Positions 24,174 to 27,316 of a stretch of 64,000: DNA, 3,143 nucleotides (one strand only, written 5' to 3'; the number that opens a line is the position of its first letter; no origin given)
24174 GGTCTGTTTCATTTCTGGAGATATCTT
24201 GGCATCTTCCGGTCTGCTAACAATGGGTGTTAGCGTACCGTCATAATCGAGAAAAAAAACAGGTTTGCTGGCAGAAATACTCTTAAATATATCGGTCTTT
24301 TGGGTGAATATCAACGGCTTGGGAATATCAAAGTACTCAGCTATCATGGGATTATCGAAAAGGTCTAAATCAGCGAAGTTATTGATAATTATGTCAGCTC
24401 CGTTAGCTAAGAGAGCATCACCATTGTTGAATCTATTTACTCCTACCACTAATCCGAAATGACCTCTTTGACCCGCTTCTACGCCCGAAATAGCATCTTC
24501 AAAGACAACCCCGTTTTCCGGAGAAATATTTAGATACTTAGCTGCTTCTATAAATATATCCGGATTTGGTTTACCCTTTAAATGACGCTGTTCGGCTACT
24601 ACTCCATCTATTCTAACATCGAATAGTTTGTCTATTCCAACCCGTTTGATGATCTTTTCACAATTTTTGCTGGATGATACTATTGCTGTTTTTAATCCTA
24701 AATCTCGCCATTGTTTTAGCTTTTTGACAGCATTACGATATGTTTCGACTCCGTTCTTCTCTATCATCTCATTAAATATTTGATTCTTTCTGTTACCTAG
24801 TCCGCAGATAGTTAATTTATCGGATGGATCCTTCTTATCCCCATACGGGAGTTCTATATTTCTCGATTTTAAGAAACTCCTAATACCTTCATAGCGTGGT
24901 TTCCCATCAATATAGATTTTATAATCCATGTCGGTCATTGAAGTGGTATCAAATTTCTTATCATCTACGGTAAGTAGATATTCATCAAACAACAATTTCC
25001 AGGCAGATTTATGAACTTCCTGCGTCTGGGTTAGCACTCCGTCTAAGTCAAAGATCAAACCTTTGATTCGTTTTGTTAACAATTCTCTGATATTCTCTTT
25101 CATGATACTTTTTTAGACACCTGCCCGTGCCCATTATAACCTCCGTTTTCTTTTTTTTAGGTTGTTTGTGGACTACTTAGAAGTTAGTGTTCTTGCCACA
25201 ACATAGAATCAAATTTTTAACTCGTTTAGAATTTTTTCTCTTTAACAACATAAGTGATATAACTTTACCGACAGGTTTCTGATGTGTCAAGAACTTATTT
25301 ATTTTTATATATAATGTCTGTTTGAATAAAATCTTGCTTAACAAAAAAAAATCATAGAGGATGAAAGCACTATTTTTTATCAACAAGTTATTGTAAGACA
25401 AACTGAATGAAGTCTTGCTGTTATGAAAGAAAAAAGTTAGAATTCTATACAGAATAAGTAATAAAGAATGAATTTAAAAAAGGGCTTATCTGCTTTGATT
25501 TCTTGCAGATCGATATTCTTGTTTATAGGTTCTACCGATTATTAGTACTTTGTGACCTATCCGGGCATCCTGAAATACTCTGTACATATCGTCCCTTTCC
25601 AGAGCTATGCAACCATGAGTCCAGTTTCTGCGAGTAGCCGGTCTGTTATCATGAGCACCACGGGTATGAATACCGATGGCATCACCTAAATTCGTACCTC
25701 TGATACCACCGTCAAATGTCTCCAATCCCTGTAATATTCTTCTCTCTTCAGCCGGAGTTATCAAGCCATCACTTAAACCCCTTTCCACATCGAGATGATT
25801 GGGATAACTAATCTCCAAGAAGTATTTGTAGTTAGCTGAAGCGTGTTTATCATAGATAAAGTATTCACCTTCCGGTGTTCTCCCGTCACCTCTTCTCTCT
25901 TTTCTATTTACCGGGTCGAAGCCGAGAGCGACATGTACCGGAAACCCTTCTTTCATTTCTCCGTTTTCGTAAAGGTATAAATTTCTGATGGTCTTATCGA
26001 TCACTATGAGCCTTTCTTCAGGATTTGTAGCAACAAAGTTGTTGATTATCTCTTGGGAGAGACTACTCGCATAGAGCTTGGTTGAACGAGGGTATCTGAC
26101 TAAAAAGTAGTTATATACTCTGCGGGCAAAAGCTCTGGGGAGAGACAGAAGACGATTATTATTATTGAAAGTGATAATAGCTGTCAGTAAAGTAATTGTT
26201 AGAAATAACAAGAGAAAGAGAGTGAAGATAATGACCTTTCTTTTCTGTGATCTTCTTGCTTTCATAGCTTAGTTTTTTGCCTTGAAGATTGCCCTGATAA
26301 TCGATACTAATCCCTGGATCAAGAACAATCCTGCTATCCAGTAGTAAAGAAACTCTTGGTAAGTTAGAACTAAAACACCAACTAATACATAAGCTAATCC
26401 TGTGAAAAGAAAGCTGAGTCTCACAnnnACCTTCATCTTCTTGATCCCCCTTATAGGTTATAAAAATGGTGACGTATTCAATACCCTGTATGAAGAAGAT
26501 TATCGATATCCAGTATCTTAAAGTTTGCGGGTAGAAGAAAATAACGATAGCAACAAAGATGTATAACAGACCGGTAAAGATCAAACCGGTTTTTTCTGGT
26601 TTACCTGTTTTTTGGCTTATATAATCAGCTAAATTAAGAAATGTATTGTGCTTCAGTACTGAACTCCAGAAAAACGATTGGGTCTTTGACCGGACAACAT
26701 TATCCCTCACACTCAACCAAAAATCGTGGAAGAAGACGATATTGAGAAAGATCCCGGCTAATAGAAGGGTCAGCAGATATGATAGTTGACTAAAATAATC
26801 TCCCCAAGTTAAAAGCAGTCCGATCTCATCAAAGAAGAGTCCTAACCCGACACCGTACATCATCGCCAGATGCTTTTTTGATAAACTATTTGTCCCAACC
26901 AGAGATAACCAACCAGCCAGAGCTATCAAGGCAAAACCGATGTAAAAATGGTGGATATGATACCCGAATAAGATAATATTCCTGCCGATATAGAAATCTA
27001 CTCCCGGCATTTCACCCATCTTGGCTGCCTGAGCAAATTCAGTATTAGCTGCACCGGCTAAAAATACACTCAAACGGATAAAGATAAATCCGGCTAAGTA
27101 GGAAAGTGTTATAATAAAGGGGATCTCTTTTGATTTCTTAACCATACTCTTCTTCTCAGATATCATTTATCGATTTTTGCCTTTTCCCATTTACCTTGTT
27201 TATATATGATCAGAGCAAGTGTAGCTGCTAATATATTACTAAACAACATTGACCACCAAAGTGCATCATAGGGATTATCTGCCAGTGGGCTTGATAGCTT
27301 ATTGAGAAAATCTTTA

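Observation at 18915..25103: Trehalose operon: a dead-looking phosphatase fused to OtsA, an intact phosphatase fused to a beta-PGM-like HAD, and a GH65 phosphorylase between them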

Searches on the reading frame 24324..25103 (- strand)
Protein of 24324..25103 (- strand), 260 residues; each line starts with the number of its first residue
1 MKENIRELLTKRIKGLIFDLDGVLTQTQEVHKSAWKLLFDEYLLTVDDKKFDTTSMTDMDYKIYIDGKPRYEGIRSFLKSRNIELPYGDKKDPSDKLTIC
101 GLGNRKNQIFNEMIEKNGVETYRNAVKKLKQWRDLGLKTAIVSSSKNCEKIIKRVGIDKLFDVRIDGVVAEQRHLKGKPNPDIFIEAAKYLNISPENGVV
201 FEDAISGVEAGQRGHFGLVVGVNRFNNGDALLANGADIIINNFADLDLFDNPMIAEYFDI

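Call 61: search_solved_structures(query=window:24324-25103:-, max_evalue=1e-14, show_alignments=4)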
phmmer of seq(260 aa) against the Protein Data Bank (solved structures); distinct sequences matched with E-value up to 1e-14: 19.
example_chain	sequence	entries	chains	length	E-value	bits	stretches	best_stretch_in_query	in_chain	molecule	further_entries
8h5s_A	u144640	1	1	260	5.3e-57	196.4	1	9-246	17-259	Beta-phosphoglucomutase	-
3nas_A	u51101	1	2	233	1.2e-19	74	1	13-248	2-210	beta-phosphoglucomutase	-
4uw9_A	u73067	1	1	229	3.8e-18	69.1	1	15-224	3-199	BETA-PHOSPHOGLUCOMUTASE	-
6hdh_A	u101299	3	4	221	6.8e-18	68.3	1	14-226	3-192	Beta-phosphoglucomutase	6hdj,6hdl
1lvh_A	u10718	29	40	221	6.9e-18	68.3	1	14-226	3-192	beta-phosphoglucomutase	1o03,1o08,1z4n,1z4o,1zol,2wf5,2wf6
6hdi_A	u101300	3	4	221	7e-18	68.3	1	14-226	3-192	Beta-phosphoglucomutase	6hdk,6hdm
5olw_A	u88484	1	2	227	7.7e-18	68.1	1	14-225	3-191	Beta-phosphoglucomutase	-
6i03_A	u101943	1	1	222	2.9e-17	66.2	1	13-226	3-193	Beta-phosphoglucomutase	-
5ok0_A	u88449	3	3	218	3.2e-17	66.1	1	14-225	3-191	Beta-phosphoglucomutase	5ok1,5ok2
5ojz_A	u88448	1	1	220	3.3e-17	66.1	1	14-226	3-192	Beta-phosphoglucomutase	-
5o6p_A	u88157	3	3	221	3.3e-17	66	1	14-226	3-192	Beta-phosphoglucomutase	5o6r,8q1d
6h8y_A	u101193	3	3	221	3.4e-17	66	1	14-226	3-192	Beta-phosphoglucomutase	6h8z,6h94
6hdf_A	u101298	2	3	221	3.5e-17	66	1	14-226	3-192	Beta-phosphoglucomutase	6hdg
6h90_A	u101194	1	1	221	4.1e-17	65.8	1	14-226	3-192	Beta-phosphoglucomutase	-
3fm9_A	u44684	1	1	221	4.6e-17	65.6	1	14-226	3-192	Beta-phosphoglucomutase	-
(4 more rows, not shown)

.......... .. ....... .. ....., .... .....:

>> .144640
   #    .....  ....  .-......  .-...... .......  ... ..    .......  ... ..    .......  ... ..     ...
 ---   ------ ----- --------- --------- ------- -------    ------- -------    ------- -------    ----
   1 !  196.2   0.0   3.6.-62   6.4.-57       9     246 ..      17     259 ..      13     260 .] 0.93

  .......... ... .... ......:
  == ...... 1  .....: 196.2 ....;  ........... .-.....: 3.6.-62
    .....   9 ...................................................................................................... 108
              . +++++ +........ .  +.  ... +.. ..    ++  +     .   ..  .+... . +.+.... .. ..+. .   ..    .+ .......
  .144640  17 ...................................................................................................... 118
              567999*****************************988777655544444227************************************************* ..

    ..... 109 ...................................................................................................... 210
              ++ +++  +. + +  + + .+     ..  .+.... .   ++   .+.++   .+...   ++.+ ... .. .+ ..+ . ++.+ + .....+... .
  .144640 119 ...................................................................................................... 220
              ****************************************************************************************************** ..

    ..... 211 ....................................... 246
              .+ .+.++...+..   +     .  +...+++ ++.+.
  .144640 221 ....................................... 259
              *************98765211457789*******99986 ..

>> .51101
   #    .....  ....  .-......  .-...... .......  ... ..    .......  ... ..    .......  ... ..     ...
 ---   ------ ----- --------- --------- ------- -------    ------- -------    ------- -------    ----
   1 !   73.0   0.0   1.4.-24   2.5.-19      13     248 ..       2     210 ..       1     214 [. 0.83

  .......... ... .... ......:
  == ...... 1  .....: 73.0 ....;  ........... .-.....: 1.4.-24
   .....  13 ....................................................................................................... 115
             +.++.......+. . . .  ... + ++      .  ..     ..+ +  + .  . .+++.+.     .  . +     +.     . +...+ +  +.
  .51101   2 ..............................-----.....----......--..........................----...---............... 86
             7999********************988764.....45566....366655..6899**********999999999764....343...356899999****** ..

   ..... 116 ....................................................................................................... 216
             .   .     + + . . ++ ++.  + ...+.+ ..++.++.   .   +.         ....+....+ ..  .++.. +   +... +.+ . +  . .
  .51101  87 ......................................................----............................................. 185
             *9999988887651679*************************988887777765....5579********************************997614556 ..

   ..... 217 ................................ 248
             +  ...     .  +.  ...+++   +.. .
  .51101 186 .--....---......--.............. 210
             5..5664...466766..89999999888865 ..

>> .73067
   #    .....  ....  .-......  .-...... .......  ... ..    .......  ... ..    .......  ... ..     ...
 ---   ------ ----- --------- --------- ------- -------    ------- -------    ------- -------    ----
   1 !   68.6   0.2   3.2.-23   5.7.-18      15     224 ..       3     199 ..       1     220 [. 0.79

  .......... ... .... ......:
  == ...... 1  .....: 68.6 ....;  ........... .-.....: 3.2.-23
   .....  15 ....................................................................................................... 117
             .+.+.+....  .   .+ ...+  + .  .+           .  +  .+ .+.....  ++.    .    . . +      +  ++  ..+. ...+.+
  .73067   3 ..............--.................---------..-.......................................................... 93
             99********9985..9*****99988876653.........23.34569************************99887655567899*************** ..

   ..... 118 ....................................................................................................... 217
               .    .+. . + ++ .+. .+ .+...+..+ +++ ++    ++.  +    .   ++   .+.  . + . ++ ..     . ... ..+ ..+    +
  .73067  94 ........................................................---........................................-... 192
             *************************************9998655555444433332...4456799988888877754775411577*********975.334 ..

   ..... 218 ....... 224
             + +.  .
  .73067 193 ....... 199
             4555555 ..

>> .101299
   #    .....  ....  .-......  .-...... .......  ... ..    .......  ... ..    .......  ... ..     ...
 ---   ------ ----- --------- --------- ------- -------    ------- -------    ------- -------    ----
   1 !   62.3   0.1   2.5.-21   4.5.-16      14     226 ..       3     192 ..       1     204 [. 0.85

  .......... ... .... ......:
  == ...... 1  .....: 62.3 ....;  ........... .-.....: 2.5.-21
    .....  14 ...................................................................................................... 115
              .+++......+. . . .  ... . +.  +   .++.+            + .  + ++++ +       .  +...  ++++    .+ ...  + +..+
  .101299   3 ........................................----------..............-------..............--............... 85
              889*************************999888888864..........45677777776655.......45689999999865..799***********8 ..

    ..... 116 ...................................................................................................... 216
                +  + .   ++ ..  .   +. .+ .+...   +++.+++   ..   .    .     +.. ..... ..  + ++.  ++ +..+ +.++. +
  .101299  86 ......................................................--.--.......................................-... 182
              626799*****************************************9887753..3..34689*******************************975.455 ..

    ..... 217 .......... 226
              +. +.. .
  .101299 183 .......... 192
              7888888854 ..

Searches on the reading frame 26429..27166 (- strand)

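Call 58: search_protein_families(library=pfam, proteins=[window:26429-27166:-], max_evalue=0.001)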
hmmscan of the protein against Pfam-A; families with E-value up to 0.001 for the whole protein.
window:26429-27166:- (246 aa): 1 family
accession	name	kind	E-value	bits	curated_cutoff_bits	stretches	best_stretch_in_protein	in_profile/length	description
PF12966.13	AtpR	-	0.00056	20.8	26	1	131-171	3-43/86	N-ATPase, AtpR subunit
